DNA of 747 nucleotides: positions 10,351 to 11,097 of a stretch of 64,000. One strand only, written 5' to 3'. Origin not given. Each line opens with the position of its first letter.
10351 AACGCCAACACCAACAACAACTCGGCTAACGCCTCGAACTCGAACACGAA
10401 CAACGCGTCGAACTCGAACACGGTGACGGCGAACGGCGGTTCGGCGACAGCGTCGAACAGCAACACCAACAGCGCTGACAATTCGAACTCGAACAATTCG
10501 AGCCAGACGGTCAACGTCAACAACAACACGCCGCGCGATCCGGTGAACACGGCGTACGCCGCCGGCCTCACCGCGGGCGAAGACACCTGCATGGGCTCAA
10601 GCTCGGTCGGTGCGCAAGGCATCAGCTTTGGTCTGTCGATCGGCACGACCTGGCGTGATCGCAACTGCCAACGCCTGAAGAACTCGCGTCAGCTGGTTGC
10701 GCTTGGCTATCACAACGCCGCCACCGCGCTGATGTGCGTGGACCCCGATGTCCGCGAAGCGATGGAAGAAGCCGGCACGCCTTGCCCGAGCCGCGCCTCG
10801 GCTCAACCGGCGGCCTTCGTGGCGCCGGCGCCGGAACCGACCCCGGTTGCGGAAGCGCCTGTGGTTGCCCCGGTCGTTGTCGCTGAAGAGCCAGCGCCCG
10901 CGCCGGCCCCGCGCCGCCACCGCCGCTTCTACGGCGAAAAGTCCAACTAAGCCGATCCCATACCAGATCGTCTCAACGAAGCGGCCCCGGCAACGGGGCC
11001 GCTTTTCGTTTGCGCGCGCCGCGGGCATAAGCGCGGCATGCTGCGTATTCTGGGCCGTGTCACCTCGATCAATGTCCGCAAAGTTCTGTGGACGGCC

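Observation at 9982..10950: Stand-alone secreted protein whose core is a strictly phased N-x array with Trp every 8 residues (Asn-ladder / amyloid-like candidate)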

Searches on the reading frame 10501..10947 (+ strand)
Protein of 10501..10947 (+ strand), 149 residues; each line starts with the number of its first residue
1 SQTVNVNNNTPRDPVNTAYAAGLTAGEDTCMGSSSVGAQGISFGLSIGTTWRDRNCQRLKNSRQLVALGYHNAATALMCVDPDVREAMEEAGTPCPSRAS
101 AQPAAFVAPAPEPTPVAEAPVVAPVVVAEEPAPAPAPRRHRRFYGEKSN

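Call 6: search_protein_families(library=pfam, proteins=[window:10501-10947:+], max_evalue=1)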
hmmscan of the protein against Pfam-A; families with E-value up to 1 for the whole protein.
window:10501-10947:+ (149 aa): 0 families

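Call 7: search_protein_families(library=ncbifam, proteins=[window:10501-10947:+], max_evalue=1)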
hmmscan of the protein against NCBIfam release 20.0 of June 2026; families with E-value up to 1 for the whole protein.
window:10501-10947:+ (149 aa): 4 families
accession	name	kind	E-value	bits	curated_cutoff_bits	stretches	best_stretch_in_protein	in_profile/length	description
NF008083.0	PRK10819.1-4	equivalog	0.0068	16.4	448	1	96-138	58-99/239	TonB system transport protein TonB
NF008081.0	PRK10819.1-2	equivalog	0.0094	15.9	377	1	96-138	58-99/240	TonB system transport protein TonB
NF033930.1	pneumo_PspA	exception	0.088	11.5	850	1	83-139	345-393/659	pneumococcal surface protein A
NF008082.0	PRK10819.1-3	equivalog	0.24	11.2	265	1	86-142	55-110/242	TonB system transport protein TonB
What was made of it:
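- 10789..10947 (+): Pro/Ala-rich tail ending in a basic/aromatic cluster (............). Weak TonB-spacer-like composition hits (call 7).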

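Call 8: find_homologous_proteins(query=window:10501-10947:+)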
Query window:10501-10947:+ (149 aa): 64 proteins with E <= 0.001 among 1106 candidates.
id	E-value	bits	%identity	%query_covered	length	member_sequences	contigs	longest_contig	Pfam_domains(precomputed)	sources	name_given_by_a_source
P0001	1.8e-63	231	87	66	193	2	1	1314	-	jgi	jgi:hypothetical protein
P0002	2.4e-53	198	74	77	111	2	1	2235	-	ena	-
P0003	4.5e-50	187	81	64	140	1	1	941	-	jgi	jgi:hypothetical protein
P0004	2.5e-46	175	79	72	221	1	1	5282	PF00691.26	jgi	-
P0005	1.4e-45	173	63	95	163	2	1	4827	-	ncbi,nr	ncbi:MAG: hypothetical protein JNL06_12190, partial [Alphaproteobacteria bacterium]|nr:hypothetical 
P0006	7.0e-45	171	78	63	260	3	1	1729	-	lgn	-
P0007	1.7e-43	166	63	89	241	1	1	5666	PF01391.24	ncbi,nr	ncbi:MAG: hypothetical protein SGJ03_00555, partial [Alphaproteobacteria bacterium]|nr:hypothetical 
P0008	1.1e-42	163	61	86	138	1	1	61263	-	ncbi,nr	ncbi:MAG: hypothetical protein DCF16_05380 [Alphaproteobacteria bacterium]|nr:MAG: hypothetical prot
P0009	4.5e-42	161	65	79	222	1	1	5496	-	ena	-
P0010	6.7e-42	161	58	95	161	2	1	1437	-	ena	-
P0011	8.2e-42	161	82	56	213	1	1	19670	PF00691.26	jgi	jgi:outer membrane protein OmpA-like peptidoglycan-associated protein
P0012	4.7e-41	158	80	56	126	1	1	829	-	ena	-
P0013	7.0e-39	151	80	56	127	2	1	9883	-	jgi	jgi:hypothetical protein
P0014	9.5e-38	147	57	93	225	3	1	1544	-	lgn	-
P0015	1.7e-36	143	66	68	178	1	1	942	-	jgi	-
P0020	2.9e-34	136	66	66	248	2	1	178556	-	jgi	jgi:hypothetical protein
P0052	2.6e-20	91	52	56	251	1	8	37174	-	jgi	jgi:hypothetical protein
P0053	1.0e-19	89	56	46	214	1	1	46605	-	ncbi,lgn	-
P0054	1.4e-19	89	46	70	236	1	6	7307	-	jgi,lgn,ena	-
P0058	7.7e-18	83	47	68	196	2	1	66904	-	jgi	-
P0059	1.4e-16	79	50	59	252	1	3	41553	-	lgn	-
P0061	1.4e-10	59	41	66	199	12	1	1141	-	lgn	-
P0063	3.6e-10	58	51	44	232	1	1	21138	-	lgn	-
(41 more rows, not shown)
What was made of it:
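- On PHROG 20531 / uncharacterised four-Cys exported-protein family: Homologues reach E 1.8e-63 (call 8).
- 64 hits using the C-terminal 149 aa (call 8).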

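Call 18: find_encoding_contigs(protein=P0020, flank=6000, max_places=2)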
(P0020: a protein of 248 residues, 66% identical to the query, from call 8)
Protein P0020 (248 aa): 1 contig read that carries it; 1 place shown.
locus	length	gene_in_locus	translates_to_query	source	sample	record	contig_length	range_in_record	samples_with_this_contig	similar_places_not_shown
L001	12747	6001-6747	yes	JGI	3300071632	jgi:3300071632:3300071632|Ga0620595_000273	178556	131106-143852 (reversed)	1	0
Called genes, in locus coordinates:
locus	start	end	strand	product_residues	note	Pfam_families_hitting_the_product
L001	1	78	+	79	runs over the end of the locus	-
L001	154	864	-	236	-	PF11205:DUF2987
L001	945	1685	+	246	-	PF04391:DUF533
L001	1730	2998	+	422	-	PF02308:MgtC, PF13194:DUF4010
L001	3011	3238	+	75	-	PF00403:HMA (weak)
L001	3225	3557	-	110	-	PF00313:CSD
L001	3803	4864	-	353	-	PF03824:NicO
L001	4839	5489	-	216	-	PF06226:DUF1007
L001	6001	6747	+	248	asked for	-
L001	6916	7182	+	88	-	PF04341:DUF485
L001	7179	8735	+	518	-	PF00474:SSF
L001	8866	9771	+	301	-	PF03330:DPBB_1, PF05036:SPOR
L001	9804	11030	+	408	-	PF00768:Peptidase_S11, PF13354:Beta-lactamase2, PF07943:PBP5_C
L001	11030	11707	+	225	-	PF02223:Thymidylate_kin, PF13521:AAA_28 (weak)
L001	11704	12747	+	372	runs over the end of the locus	PF13177:DNA_pol3_delta2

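Call 19: find_encoding_contigs(protein=P0008, flank=6000, max_places=2)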
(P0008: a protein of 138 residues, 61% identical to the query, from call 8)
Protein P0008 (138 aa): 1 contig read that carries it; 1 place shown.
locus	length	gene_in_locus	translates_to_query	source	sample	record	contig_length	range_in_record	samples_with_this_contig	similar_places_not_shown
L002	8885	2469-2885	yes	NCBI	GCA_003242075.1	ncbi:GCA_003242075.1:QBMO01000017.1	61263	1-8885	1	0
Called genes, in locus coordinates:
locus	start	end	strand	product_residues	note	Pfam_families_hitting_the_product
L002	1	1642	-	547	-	PF01642:MM_CoA_mutase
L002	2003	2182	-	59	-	-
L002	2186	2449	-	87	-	-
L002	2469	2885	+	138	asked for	-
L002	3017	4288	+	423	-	PF08240:ADH_N, PF00107:ADH_zinc_N, PF13602:ADH_zinc_N_2 (weak)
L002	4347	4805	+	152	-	PF01243:PNPOx_N, PF12900:Pyridox_ox_2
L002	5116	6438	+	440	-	PF04389:Peptidase_M28, PF01546:Peptidase_M20, PF07687:M20_dimer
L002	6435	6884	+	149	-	PF09394:Inhibitor_I42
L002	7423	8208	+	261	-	PF01381:HTH_3, PF13560:HTH_31, PF17765:MLTR_LBD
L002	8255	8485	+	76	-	-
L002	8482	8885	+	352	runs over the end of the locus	PF00355:Rieske, PF13806:Rieske_2, PF19112:VanA_C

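Call 20: find_encoding_contigs(protein=P0058, flank=6000, max_places=2)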
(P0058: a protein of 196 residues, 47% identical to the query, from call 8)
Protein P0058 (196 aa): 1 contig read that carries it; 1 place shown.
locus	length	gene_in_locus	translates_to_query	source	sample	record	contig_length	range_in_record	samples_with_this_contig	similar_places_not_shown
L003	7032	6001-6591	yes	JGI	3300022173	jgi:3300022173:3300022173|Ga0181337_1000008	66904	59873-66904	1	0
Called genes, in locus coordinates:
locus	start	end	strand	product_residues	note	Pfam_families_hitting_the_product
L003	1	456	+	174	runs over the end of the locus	-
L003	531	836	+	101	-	-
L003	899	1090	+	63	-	-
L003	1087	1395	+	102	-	-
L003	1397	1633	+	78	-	-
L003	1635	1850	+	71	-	-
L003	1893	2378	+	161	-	PF13392:HNH_3, PF00847:AP2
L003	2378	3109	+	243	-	-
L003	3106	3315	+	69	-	-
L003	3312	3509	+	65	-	-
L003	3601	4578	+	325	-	PF06067:DUF932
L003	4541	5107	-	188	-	-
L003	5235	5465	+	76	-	-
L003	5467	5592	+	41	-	-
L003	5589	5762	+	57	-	-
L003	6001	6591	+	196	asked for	-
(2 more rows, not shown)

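Call 22: find_encoding_contigs(protein=P0053, flank=8000, max_places=2)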
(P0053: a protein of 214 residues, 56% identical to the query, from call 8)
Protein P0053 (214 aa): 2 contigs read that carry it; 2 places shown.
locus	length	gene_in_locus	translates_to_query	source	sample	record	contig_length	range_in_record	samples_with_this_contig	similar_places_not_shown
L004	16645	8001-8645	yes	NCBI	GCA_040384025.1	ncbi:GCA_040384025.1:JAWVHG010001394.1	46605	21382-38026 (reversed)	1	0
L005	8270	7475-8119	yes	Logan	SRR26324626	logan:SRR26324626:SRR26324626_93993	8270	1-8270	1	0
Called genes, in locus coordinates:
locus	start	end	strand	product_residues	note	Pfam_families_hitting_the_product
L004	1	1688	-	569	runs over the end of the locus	PF12236:Head-tail_con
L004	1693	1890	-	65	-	-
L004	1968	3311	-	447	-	PF03237:Terminase_6N (weak)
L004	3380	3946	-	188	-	-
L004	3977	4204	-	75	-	-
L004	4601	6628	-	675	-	PF08707:PriCT_2, PF13481:AAA_25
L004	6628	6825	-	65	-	-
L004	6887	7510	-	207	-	-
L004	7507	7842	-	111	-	-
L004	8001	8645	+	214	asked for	-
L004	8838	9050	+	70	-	-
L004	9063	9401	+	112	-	-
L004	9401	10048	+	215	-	-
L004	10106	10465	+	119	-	-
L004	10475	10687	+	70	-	-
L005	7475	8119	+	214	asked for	-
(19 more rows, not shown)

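Call 23: find_encoding_contigs(protein=P0052, flank=8000, max_places=3)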
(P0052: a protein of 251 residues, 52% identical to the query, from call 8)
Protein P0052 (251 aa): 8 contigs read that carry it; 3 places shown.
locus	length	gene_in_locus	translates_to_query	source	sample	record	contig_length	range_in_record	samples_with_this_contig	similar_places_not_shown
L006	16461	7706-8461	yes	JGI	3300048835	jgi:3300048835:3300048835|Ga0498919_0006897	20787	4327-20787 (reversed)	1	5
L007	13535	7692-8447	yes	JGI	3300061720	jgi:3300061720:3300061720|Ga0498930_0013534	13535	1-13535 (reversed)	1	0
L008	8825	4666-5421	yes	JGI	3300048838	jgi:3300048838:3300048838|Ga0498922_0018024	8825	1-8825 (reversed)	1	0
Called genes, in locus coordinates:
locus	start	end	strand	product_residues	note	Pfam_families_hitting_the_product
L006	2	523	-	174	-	?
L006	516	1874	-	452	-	-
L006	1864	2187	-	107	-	-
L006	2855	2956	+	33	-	-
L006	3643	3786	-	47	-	-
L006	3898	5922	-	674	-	PF12965:DUF3854 (weak), PF19263:DUF5906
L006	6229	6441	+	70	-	-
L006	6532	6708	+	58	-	-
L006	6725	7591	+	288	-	PF01068:DNA_ligase_A_M (faint), PF14743:DNA_ligase_OB_2 (faint)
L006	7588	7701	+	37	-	-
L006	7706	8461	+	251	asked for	-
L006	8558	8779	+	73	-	-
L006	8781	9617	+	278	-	PF06067:DUF932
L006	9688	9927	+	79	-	-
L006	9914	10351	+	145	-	-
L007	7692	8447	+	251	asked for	-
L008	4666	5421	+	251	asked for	-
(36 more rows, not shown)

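Call 24: search_protein_families(library=phrogs, proteins=[window:10501-10947:+, P0053, P0052, P0058, P0059, P0061, P0063, P0054], max_evalue=0.1)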
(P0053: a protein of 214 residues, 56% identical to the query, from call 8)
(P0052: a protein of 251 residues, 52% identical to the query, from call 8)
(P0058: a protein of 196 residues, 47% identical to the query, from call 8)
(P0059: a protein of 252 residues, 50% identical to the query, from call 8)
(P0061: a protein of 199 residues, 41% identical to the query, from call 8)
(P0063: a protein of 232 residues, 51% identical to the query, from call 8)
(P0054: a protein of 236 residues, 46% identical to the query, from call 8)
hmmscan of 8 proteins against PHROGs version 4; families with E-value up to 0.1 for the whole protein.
window:10501-10947:+ (149 aa): 2 families
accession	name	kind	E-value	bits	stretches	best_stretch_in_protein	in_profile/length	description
phrog_20531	-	unknown function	7.3e-28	98.9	1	5-119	183-297/314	-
phrog_34172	-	unknown function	0.013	16.3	1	96-138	70-111/251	-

P0053 (214 aa): 2 families
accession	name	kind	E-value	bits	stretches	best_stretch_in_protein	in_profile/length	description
phrog_20531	-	unknown function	6.9e-31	108.9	1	84-212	176-310/314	-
phrog_32124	-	unknown function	0.019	16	1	144-202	78-137/218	-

P0052 (251 aa): 2 families
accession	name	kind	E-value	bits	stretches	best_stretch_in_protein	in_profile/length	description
phrog_20531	-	unknown function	3.2e-30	106.7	1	74-249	131-310/314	-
phrog_18900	-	unknown function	0.06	14.3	1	155-227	34-104/149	-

P0058 (196 aa): 1 family
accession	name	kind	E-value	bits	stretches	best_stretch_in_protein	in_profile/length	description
phrog_20531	-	unknown function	7.2e-25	89.1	1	71-196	173-313/314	-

P0059 (252 aa): 1 family
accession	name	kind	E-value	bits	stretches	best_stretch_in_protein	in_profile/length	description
phrog_20531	-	unknown function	8.1e-15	56.1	1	50-137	179-270/314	-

P0061 (199 aa): 1 family
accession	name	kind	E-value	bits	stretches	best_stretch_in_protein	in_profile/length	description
phrog_20531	-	unknown function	1.2e-13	52.2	1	64-163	191-288/314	-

P0063 (232 aa): 2 families
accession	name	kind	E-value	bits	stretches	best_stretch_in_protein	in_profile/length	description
phrog_20531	-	unknown function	2.5e-38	133.3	1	55-226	111-312/314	-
phrog_156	-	head and packaging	0.043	13.2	1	43-94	571-627/681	portal protein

P0054 (236 aa): 1 family
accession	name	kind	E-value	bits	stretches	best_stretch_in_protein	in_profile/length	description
phrog_20531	-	unknown function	7.2e-37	128.5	1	29-227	91-284/314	-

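Call 25: search_dna_similar(query=P0053, collection=phages, mode=protein, max_evalue=0.001, max_rows=30)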
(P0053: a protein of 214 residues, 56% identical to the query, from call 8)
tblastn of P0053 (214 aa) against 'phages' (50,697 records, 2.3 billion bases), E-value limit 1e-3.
Records with a match: 9; places in all: 9; records where one place covers at least 80% of the query: 0.
Best place of each record, by identity: <60% 9.
By first word of the organism name: Ralstonia 5; Achromobacter 3; Agrobacterium 1.
By host as written in the record: - 4; Achromobacter xylosoxidans DSM 11852 3; Ralstonia solanacearum 1; Agrobacterium tumefaciens 15955 1.
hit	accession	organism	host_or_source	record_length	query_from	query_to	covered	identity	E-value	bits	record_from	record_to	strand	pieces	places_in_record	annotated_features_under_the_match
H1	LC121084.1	Ralstonia phage RSP15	-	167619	107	212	50%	47.7%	4e-17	85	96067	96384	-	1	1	hypothetical protein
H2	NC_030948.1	Ralstonia phage RSP15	-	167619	107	212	50%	47.7%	4e-17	85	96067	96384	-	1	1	hypothetical protein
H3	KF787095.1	Achromobacter phage JWAlpha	Achromobacter xylosoxidans DSM 11852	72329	84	212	60%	38.5%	9e-7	54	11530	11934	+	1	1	hypothetical protein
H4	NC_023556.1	Achromobacter phage JWAlpha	Achromobacter xylosoxidans DSM 11852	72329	84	212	60%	38.5%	9e-7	54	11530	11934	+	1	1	hypothetical protein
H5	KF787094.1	Achromobacter phage JWDelta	Achromobacter xylosoxidans DSM 11852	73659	84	212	60%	37.6%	3e-9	62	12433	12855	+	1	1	hypothetical protein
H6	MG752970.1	Ralstonia phage RsoM2USA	Ralstonia solanacearum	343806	111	212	48%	40.4%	2e-7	56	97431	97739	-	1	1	hypothetical protein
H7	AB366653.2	Ralstonia phage phiRSL1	-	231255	111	212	48%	39.4%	2e-8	59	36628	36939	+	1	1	hypothetical protein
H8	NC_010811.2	Ralstonia phage phiRSL1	-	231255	111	212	48%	39.4%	2e-8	59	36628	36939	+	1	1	hypothetical protein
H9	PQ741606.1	Agrobacterium phage JP1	Agrobacterium tumefaciens 15955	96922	110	175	31%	44.1%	2e-6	54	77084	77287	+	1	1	hypothetical protein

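Call 38: get_annotated_region(hit=H3, flank=4000)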
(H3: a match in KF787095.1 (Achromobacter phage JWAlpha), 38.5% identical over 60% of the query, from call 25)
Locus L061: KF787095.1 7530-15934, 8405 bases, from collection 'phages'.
description: Achromobacter phage JWAlpha, complete genome.
organism: Achromobacter phage JWAlpha (NCBI taxid 1416009)
taxonomy: Viruses; Duplodnaviria; Heunggongvirae; Uroviricota; Caudoviricetes; Schitoviridae; Rothmandenesvirinae; Jwalphavirus; Jwalphavirus jwalpha
host: Achromobacter xylosoxidans DSM 11852; source: -; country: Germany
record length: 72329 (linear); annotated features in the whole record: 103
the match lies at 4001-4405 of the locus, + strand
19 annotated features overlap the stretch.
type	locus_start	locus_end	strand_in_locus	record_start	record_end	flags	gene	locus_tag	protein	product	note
CDS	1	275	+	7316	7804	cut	-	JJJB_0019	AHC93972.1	hypothetical protein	-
CDS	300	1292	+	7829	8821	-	-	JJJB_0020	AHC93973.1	hypothetical protein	-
regulatory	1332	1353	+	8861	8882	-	-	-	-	terminator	putative transcriptional terminator, -12.8 kcal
CDS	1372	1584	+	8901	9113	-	-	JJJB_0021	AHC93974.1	hypothetical protein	-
CDS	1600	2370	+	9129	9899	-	-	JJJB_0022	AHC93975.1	hypothetical protein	-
CDS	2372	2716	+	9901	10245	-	-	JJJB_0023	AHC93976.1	hypothetical protein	similar to VPGG_00055 [Vibrio phage VBM1] and gp22 [Escherichia phage N4], conserved domain HNH_3[pfam13392], HNH ...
CDS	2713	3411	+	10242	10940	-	-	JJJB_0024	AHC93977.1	hypothetical protein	conserved domain anti_R_Lar[TIGR03655], restriction alleviation protein, Lar family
CDS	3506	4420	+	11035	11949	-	-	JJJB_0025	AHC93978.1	hypothetical protein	C-terminus similar to RSL1_ORF070[Ralstonia phage RSL1]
CDS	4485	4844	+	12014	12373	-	-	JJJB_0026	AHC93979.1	hypothetical protein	N-terminus similar to gp057 [Erwinia phage vB_EamP-S6]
CDS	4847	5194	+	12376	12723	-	-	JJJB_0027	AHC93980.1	hypothetical protein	similar to C-terminus of gp057 [Erwinia phage vB_EamP-S6]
CDS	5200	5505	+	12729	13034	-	-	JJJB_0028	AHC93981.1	hypothetical protein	similar to WP_004912055[Providencia rettgeri]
CDS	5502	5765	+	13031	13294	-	-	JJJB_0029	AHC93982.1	hypothetical protein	-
CDS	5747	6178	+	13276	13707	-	-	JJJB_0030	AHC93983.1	hypothetical protein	-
CDS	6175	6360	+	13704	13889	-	-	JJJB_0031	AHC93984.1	hypothetical protein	-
CDS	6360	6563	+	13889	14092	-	-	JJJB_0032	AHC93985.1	hypothetical protein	-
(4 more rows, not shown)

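Call 39: get_annotated_region(hit=H9, flank=4000)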
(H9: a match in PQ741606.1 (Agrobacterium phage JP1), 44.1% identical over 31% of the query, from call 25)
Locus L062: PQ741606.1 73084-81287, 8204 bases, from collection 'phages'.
description: Agrobacterium phage JP1, complete genome.
organism: Agrobacterium phage JP1 (NCBI taxid 3386826)
taxonomy: Viruses
host: Agrobacterium tumefaciens 15955; source: soil; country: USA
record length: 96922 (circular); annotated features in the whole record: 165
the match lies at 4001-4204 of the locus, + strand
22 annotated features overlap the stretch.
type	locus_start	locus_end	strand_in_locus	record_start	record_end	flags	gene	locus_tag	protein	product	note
CDS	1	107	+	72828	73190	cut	-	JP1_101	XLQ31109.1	hypothetical protein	-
CDS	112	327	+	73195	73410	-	-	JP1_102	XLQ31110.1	hypothetical protein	-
CDS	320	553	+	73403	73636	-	-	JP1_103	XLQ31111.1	hypothetical protein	-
CDS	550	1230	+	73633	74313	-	-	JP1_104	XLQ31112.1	helix-turn-helix DNA binding protein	helix-turn-helix DNA binding domain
CDS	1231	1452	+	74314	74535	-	-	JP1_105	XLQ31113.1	hypothetical protein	-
CDS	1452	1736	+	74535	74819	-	-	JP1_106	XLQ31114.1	hypothetical protein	-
CDS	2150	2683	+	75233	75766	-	-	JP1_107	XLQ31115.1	hypothetical protein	-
CDS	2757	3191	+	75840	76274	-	-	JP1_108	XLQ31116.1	tellurite resistance protein terB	-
CDS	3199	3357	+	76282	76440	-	-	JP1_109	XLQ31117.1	membrane protein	-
CDS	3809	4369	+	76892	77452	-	-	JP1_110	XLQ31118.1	hypothetical protein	-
CDS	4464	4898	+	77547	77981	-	-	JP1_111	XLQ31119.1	hypothetical protein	-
CDS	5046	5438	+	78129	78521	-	-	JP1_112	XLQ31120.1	hypothetical protein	-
CDS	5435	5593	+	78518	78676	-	-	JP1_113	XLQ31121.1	membrane protein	-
CDS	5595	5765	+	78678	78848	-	-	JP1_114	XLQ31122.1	membrane protein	-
CDS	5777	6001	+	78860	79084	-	-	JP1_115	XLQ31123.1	hypothetical protein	-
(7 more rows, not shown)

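Call 40: get_annotated_region(hit=H1, flank=4000)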
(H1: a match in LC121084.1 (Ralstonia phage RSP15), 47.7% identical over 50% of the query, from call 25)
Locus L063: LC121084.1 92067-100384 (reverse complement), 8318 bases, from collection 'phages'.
description: Ralstonia phage RSP15 DNA, complete genome.
organism: Ralstonia phage RSP15 (NCBI taxid 1785960)
taxonomy: Viruses; Duplodnaviria; Heunggongvirae; Uroviricota; Caudoviricetes; Ackermannviridae
host: -; source: -; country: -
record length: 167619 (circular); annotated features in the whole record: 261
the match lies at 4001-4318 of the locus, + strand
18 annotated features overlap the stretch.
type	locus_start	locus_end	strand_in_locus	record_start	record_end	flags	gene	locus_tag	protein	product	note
CDS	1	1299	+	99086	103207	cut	-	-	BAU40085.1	hypothetical protein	ORF127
CDS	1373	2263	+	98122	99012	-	-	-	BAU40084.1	hypothetical protein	ORF126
CDS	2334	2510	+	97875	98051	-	-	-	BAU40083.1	hypothetical protein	ORF125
CDS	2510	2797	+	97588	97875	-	-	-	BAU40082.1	hypothetical protein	ORF124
CDS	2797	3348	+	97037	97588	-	-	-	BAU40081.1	hypothetical protein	ORF123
CDS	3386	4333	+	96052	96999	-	-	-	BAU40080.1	hypothetical protein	ORF122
CDS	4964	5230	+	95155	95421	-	-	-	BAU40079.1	hypothetical protein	ORF121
tRNA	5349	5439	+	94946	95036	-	-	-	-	tRNA-Ser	-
CDS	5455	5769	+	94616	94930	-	-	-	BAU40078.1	hypothetical protein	ORF120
CDS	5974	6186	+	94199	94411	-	-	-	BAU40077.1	hypothetical protein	ORF119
tRNA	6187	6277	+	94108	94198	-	-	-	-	tRNA-Ser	-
CDS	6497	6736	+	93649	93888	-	-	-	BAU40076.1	hypothetical protein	ORF118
CDS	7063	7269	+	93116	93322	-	-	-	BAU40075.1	hypothetical protein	ORF117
tRNA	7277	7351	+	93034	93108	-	-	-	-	tRNA-Pro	-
tRNA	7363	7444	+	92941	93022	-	-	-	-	tRNA-Tyr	-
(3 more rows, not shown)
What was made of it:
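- They sit among early or accessory genes (calls 38-40).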

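Call 75: search_protein_families(library=padloc, proteins=[P0053, P0052, L061:3506-4417:+], max_evalue=0.1)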
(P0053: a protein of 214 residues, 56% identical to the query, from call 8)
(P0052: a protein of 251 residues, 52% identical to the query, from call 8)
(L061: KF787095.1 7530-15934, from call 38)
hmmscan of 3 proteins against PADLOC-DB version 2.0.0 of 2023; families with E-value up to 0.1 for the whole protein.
P0053 (214 aa): 0 families

P0052 (251 aa): 0 families

L061:3506-4417:+ (304 aa): 0 families

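Call 78: search_protein_families(library=pfam, proteins=[L061:4485-4841:+], max_evalue=0.01)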
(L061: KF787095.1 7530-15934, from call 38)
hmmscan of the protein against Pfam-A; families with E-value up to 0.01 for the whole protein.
L061:4485-4841:+ (119 aa): 0 families
